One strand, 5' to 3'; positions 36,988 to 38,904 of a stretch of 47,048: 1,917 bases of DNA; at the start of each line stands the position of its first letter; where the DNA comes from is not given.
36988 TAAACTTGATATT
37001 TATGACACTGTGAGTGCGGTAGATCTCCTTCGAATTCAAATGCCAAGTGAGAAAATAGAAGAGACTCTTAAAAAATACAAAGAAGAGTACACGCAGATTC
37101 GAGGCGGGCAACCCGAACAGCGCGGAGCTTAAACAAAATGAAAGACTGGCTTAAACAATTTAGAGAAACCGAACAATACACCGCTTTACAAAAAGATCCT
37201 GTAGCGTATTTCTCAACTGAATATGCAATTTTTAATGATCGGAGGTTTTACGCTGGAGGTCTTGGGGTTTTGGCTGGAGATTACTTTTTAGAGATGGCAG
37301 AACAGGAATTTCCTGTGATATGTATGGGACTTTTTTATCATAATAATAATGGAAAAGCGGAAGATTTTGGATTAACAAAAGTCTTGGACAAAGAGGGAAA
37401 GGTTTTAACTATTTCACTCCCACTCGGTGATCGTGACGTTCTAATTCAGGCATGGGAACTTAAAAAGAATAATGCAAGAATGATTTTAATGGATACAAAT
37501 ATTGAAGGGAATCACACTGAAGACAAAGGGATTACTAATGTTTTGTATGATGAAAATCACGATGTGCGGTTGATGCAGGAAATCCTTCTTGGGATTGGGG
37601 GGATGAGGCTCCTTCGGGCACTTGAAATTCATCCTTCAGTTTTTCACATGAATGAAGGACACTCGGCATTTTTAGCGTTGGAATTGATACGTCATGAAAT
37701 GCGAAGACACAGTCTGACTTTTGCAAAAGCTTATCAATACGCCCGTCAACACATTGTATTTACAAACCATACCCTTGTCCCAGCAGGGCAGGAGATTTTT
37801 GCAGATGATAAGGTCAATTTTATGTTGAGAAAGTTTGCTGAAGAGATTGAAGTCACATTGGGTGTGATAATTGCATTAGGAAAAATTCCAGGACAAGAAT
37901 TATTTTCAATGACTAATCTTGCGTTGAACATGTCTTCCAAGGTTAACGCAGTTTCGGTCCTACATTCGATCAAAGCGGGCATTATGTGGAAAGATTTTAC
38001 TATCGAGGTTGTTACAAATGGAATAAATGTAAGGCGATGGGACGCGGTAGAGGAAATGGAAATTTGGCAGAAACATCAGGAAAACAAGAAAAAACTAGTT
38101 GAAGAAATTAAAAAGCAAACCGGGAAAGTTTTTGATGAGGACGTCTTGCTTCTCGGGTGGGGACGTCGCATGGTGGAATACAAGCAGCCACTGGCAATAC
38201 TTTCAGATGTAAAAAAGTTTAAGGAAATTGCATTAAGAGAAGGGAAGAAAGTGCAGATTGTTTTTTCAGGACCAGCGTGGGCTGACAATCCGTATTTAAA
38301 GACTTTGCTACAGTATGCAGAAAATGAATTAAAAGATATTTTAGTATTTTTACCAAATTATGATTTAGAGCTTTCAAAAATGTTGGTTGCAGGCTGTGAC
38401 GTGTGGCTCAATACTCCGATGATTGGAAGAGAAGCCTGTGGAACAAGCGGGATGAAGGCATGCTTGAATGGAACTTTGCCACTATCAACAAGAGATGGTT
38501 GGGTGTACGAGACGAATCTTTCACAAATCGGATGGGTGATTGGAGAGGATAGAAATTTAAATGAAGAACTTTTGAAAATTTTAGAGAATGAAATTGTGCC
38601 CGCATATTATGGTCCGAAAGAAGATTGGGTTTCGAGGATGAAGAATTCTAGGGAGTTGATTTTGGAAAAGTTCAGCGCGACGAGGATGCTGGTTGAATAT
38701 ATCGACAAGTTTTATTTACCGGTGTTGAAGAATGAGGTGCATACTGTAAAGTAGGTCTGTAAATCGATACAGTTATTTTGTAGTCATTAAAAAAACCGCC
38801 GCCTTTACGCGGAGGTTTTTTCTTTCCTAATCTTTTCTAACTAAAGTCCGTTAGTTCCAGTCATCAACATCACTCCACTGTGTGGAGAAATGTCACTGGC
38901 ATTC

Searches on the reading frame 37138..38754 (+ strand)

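Call 53: search_protein_families(library=pfam, proteins=[window:37138-38754:+], max_evalue=0.001)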
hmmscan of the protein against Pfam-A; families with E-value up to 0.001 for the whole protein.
window:37138-38754:+ (538 aa): 1 family
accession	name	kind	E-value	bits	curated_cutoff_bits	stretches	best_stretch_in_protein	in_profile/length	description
PF00343.26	Phosphorylase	-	8.8e-25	87.5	27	2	309-455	419-580/713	Carbohydrate phosphorylase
